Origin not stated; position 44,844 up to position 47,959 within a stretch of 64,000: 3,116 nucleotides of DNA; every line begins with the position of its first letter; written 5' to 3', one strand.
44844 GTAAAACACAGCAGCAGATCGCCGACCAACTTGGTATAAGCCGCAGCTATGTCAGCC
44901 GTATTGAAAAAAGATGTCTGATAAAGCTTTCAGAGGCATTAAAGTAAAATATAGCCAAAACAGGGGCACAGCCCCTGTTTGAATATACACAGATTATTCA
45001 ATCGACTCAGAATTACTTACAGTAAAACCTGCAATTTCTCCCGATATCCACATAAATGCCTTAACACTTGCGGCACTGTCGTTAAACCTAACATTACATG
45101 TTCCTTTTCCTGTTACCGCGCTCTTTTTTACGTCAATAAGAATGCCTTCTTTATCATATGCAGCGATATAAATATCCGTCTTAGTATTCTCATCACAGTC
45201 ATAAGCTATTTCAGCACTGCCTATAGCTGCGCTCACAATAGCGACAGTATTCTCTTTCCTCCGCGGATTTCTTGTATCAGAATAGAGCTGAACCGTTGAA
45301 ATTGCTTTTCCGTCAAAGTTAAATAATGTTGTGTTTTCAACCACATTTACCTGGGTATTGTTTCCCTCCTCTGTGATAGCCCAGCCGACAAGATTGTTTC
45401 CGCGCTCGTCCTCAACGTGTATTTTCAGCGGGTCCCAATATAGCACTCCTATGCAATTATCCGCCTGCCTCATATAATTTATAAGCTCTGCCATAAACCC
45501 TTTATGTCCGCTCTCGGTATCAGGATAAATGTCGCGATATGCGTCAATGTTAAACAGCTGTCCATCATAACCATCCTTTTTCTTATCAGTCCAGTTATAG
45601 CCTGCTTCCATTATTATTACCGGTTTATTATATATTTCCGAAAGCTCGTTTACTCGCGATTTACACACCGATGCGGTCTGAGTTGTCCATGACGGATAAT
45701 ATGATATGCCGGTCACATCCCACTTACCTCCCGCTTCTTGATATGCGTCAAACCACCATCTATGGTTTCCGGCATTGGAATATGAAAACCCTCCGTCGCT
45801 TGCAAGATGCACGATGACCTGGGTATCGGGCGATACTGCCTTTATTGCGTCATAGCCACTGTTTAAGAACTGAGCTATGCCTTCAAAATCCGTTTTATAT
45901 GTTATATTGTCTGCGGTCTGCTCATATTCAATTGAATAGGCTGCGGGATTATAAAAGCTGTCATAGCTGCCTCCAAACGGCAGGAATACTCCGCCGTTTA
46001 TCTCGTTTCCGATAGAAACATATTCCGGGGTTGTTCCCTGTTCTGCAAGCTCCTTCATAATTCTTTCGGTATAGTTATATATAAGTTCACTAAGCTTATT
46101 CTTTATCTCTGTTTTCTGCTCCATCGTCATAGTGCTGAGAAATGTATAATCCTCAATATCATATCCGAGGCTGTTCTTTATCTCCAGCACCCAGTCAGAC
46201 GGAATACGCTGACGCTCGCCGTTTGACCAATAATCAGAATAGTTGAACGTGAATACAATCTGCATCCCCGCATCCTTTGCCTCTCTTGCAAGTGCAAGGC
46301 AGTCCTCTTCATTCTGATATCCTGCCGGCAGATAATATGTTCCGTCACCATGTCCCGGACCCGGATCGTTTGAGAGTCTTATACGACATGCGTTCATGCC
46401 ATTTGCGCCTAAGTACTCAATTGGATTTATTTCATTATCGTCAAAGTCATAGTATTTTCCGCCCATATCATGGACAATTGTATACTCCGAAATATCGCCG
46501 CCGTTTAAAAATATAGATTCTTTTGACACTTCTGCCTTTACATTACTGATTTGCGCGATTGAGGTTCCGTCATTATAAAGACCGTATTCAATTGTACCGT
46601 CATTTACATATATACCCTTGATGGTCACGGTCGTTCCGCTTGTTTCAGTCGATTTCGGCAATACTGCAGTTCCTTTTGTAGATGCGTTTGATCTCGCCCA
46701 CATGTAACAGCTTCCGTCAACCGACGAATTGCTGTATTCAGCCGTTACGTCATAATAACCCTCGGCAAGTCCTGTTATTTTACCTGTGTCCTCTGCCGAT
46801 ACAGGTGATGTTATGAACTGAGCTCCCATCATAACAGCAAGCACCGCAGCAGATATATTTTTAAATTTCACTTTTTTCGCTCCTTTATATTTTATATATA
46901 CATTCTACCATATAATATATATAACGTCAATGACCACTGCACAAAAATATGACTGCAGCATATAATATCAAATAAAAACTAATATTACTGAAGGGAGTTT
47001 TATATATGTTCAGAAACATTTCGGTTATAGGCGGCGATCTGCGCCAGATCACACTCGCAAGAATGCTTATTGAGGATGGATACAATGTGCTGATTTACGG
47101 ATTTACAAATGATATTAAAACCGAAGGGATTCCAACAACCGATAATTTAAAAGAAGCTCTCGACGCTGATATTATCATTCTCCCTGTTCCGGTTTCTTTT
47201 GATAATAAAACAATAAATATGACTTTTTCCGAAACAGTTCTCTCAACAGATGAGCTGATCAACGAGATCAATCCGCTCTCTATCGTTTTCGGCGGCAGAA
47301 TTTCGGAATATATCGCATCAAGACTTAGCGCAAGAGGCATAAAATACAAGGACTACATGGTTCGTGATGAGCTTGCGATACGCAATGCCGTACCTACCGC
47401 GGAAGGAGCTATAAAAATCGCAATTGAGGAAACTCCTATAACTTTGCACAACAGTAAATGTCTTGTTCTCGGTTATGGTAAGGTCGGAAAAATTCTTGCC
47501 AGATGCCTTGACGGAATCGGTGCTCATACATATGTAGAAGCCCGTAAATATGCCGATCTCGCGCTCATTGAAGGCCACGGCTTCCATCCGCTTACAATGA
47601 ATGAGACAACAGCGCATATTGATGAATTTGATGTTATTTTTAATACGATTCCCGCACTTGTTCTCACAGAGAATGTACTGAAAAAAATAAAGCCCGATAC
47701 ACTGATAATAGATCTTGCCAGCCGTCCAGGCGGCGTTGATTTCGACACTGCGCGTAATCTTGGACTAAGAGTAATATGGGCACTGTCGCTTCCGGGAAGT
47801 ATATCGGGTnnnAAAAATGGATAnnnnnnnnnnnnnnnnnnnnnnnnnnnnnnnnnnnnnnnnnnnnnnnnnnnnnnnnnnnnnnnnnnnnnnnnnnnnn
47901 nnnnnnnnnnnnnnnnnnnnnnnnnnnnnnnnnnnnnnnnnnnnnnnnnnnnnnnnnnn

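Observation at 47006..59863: dpaA (spoVFA) is split by an ~11.95-kb recombinase-bearing element, and excision could restore it in frame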

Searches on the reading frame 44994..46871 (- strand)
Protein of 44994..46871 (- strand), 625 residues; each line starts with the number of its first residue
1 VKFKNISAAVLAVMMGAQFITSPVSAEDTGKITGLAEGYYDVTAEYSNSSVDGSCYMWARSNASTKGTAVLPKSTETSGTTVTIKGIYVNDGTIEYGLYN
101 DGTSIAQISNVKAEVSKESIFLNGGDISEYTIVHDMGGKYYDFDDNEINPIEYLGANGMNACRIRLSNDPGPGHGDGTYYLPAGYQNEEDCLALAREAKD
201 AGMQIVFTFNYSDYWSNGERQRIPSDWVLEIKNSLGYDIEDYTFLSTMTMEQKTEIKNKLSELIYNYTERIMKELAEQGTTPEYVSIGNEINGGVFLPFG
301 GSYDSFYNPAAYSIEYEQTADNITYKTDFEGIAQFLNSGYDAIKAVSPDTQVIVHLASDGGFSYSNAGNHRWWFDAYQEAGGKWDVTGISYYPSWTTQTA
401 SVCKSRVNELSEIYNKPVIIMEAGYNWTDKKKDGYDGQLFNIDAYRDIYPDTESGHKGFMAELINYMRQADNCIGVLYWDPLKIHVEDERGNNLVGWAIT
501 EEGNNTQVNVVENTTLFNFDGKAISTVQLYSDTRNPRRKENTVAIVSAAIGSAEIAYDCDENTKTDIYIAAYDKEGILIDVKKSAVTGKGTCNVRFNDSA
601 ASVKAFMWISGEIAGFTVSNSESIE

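Call 63: search_protein_families(library=ncbifam, proteins=[window:44994-46871:-], max_evalue=0.00001)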
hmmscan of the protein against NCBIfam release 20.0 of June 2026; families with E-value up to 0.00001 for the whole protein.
window:44994-46871:- (625 aa): 0 families

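Call 66: search_protein_families(library=pfam, proteins=[window:44994-46871:-], max_evalue=0.01)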
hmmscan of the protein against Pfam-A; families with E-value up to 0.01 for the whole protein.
window:44994-46871:- (625 aa): 1 family
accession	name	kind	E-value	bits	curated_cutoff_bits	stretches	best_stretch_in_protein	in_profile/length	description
PF07745.19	Glyco_hydro_53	-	5.7e-69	233.1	24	2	258-528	109-338/340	Glycosyl hydrolase family 53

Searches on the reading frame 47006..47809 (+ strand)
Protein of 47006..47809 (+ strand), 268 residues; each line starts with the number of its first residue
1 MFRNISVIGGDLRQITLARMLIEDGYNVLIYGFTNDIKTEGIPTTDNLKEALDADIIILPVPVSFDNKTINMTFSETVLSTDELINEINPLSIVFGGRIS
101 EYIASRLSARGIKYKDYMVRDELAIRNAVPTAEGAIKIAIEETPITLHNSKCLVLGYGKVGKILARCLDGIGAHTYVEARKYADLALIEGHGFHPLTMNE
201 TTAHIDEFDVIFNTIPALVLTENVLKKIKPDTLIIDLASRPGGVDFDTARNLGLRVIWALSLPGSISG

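Call 46: list_cluster_members(proteins=[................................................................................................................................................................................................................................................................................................, window:47006-47809:+, P0001, P0089])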
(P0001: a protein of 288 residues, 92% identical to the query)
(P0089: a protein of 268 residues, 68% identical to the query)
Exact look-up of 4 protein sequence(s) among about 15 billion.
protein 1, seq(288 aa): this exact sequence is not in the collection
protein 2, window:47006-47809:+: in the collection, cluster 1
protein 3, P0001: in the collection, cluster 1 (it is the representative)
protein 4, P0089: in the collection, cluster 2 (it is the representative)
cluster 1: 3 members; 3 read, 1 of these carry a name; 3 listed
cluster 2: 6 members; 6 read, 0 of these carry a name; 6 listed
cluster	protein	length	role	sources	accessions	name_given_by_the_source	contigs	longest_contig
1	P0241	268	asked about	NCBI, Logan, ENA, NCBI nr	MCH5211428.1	MAG: dipicolinate synthase subunit DpsA [Oscillospiraceae bacterium] | dipicolinate synthase subunit DpsA [Oscillospiraceae bacterium]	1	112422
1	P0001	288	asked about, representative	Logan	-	-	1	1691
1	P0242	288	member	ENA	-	-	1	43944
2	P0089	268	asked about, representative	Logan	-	-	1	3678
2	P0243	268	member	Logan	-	-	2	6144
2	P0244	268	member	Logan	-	-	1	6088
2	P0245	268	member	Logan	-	-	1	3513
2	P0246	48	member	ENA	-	-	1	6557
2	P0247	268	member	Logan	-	-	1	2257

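Call 47: find_encoding_contigs(protein=P0242, flank=10000, max_places=2)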
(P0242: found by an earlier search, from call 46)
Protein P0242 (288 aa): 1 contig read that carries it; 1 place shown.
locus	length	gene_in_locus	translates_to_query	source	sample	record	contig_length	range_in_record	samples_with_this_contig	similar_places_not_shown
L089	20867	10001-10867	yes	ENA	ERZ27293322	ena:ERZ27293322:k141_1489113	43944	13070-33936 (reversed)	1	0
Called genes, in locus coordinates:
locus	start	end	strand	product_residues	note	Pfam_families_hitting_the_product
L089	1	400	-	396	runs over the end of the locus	PF13742:tRNA_anti_2, PF01336:tRNA_anti-codon, PF02601:Exonuc_VII_L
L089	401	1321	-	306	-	PF00814:TsaD, PF22521:HypF_C_2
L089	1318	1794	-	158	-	PF01029:NusB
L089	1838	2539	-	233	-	PF21778:DUF6873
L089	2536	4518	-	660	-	PF22745:Nlig-Ia, PF01653:DNA_ligase_aden, PF14520:HHH_5 (faint), PF03120:OB_DNA_ligase, PF03119:DNA_ligase_ZBD, PF12826:HHH_2, PF00533:BRCT, PF12738:PTCB-BRCT (weak)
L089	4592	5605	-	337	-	PF12913:SH3_6 (weak), PF00877:NLPC_P60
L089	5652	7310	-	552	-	PF02837:Glyco_hydro_2_N (faint), PF22666:Glyco_hydro_2_N2 (weak), PF02836:Glyco_hydro_2_C, PF00331:Glyco_hydro_10 (faint)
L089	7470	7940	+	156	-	PF01668:SmpB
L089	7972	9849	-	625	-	PF07745:Glyco_hydro_53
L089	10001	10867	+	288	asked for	PF16924:DpaA_N, PF02826:2-Hacid_dh_C (faint)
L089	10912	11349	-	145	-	PF02502:LacAB_rpiB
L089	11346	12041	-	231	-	PF00814:TsaD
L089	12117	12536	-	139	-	PF02367:TsaE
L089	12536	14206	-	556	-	PF01268:FTHFS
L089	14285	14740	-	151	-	PF28068:Scy (weak)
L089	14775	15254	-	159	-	PF01467:CTP_transf_like, PF08218:Citrate_ly_lig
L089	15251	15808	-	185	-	PF03602:Cons_hypoth95, PF02086:MethyltransfD12 (faint), PF02475:TRM5-TYW2_MTfase (weak), PF05175:MTS, PF13847:Methyltransf_31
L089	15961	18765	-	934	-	PF21254:AGA-YXIM_GBD (weak), PF18370:RGI_lyase, PF01839:FG-GAP (faint), PF13517:FG-GAP_3 (faint), PF21348:RGL11_C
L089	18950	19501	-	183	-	PF13353:Fer4_12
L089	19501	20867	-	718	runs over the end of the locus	PF03477:ATP-cone, PF13597:NRDD, PF01228:Gly_radical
